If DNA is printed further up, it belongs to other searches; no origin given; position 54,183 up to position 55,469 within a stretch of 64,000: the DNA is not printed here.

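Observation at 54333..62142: Two free-standing repeat-armed PD-(D/E)xK nucleases, one with an RHH gene overlapping its start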

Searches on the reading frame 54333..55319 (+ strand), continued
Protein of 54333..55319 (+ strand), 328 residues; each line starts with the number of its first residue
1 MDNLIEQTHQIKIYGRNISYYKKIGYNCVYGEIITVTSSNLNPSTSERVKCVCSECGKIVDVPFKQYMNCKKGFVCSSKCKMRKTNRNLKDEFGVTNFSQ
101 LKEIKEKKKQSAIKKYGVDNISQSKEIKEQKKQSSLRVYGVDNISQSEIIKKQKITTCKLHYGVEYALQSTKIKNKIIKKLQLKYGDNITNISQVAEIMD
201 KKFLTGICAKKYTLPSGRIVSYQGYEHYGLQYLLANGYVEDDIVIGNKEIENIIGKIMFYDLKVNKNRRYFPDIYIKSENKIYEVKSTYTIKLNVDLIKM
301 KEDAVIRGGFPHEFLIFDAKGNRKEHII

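Call 64: predict_structure(alignment_id=A6)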
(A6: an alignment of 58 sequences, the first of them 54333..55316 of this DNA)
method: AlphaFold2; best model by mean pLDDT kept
length: 328 residues; sequences in the alignment: 58
mean_pLDDT: 95.2   pTM: 0.69
mean pLDDT of the five models: 95.2, 94.8, 94.4, 94.1, 93.5
residues with pLDDT >= 90: 308; 70-90: 15; 50-70: 5; < 50: 0
segments of 3 or more residues with pLDDT < 50: none
pLDDT, mean of each block of 10 residues (from residue 1): 93 94 96 97 96 97 95 92 94 95 97 97 97 97 96 97 97 97 94 94 85 96 95 98 97 96 93 98 97 95 97 97 82
secondary structure, 60 per line:
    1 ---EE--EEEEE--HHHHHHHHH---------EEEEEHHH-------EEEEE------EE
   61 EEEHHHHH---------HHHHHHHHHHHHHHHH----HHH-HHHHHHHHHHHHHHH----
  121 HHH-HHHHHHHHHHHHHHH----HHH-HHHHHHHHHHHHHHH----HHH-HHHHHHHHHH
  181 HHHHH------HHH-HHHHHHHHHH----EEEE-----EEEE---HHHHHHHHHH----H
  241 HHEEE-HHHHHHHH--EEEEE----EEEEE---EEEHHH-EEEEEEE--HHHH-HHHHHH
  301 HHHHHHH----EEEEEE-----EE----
elements in order: E8-12 H15-23 E33-37 E48-52 E59-63 H64-68 H78-93 H102-116 H125-139 H148-162 H171-185 H196-205 E210-213 E219-222 H226-235 E243-245 H247-254 E257-261 E266-270 E274-276 E281-287 H290-293 H295-307 E312-317

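Call 67: fold_search(model_id=the predicted structure, library=pdb)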
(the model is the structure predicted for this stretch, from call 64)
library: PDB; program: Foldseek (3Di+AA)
matches with E <= 10: 611; with E <= 0.001: 0
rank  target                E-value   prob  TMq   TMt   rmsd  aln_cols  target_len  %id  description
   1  6qnw_G                3.6e-03  0.82  0.15  0.09  10.2       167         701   14  Influenza A Polymerase Heterotrimer Human H3N2 Northern Territory 1968 (released 2019-09-04)
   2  4m5q                  4.6e-03  0.82  0.16  0.24  14.0       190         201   14  High-resolution apo influenza 2009 H1N1 endonuclease structure (released 2013-09-18)
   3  4avg_D                6.7e-03  0.66  0.15  0.23  13.7       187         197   11  Influenza strain pH1N1 2009 polymerase subunit PA endonuclease in complex with diketo compound 2 (released 2012-08-22)
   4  6evj_D                9.1e-03  0.63  0.15  0.09  13.9       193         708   16  Crystal structure of bat influenza A/H17N10 polymerase with viral RNA promoter and capped RNA primer (released 2017-12-13)
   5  6t0u_A                1.1e-02  0.57  0.15  0.09  13.0       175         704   16  Bat Influenza A polymerase product dissociation complex using 44-mer vRNA template with intact oligo(U) sequence (released 2020-04-15)
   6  6qpg_G                1.2e-02  0.63  0.16  0.10  11.1       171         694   12  Influenza A virus Polymerase Heterotrimer A/nt/60/1968(H3N2) in complex with Nanobody NB8205 (released 2019-09-04)
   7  6evj_A                1.2e-02  0.57  0.15  0.09  14.0       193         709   16  Crystal structure of bat influenza A/H17N10 polymerase with viral RNA promoter and capped RNA primer (released 2017-12-13)
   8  9f37_A                1.2e-02  0.44  0.15  0.09  13.8       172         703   17  Replication-like initiation state of influenza polymerase with GTP and CTP at respectively the -1 and +1 positions (st (released 2024-09-18)
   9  4awh_D                1.2e-02  0.41  0.15  0.20  14.0       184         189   11  Influenza strain pH1N1 2009 polymerase subunit PA endonuclease in complex with rUMP (released 2012-08-22)
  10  5czn                  1.2e-02  0.96  0.18  0.29   8.8       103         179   16  2009 H1N1 PA endonuclease mutant E119D (released 2016-03-16)
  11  4kil                  1.2e-02  0.66  0.17  0.23  12.2       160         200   14  7-(4-fluorophenyl)-3-hydroxyquinolin-2(1H)-one bound to influenza 2009 H1N1 endonuclease (released 2013-05-29)
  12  4awh_A                1.5e-02  0.63  0.16  0.25  14.2       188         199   12  Influenza strain pH1N1 2009 polymerase subunit PA endonuclease in complex with rUMP (released 2012-08-22)
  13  9f2r_A                1.5e-02  0.63  0.17  0.10  12.2       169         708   16  Influenza A/H17N10 polymerase with bound promoter and 3' end of template in active site (released 2024-09-18)
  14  6w7a_A                1.6e-02  0.94  0.17  0.29   8.9       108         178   16  The crystal structure of the 2009/H1N1/California PA endonuclease mutant E119D bound to DNA oligomer TAGCAT (uncleaved (released 2021-02-03)
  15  6vll                  1.9e-02  0.96  0.19  0.31   7.6       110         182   15  The crystal structure of the 2009/H1N1/California PA endonuclease mutant I38T in complex with SJ000986213 (released 2021-02-24)
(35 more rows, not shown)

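Call 70: search_protein_families(library=pfam, proteins=[L046:3349-3966:+], max_evalue=0.1)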
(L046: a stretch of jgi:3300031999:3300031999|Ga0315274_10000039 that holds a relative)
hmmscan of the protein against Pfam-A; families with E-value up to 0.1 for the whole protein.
L046:3349-3966:+ (206 aa): 1 family
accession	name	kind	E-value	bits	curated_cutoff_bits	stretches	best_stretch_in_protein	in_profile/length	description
PF25200.1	DUF7833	-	0.036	14.5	24.3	0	51-79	25-54/63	Family of unknown function (DUF7833)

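Call 106: find_encoding_contigs(protein=P0128, flank=3500, max_places=1)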
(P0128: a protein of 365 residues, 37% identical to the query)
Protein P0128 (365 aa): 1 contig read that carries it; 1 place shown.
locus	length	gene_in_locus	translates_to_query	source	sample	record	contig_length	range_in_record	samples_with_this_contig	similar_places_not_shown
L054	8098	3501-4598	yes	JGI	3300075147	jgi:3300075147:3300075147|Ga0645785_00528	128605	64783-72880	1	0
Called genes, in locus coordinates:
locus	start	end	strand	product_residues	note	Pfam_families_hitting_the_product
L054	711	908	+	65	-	-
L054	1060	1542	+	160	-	-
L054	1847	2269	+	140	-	PF09424:YqeY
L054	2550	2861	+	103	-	-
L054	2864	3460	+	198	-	PF04308:RNaseH_like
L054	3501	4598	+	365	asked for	PF24308:DUF7487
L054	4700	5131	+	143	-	PF02311:AraC_binding, PF07883:Cupin_2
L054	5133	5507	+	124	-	-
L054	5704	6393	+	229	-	-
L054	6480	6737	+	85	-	-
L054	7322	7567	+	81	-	-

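Call 107: find_encoding_contigs(protein=P0068, flank=3500, max_places=1)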
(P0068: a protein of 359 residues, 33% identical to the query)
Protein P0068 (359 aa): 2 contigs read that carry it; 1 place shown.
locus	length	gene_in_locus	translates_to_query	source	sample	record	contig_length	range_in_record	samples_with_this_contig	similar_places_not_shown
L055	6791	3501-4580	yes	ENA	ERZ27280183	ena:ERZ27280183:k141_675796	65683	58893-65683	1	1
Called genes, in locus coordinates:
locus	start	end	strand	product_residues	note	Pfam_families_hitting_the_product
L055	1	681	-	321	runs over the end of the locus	PF01073:3Beta_HSD, PF01370:Epimerase, PF02719:Polysacc_synt_2, PF04321:RmlD_sub_bind, PF07993:NAD_binding_4, PF16363:GDP_Man_Dehyd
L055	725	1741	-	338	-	PF01370:Epimerase (faint)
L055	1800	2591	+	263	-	-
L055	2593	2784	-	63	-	-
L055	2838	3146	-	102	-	-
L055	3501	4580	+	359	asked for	PF24308:DUF7487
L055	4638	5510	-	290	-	PF13392:HNH_3 (weak)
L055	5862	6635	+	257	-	PF02086:MethyltransfD12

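Call 109: search_protein_families(library=padloc, proteins=[window:54333-55319:+], max_evalue=0.01)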
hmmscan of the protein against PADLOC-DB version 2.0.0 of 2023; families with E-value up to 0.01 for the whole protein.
window:54333-55319:+ (328 aa): 0 families
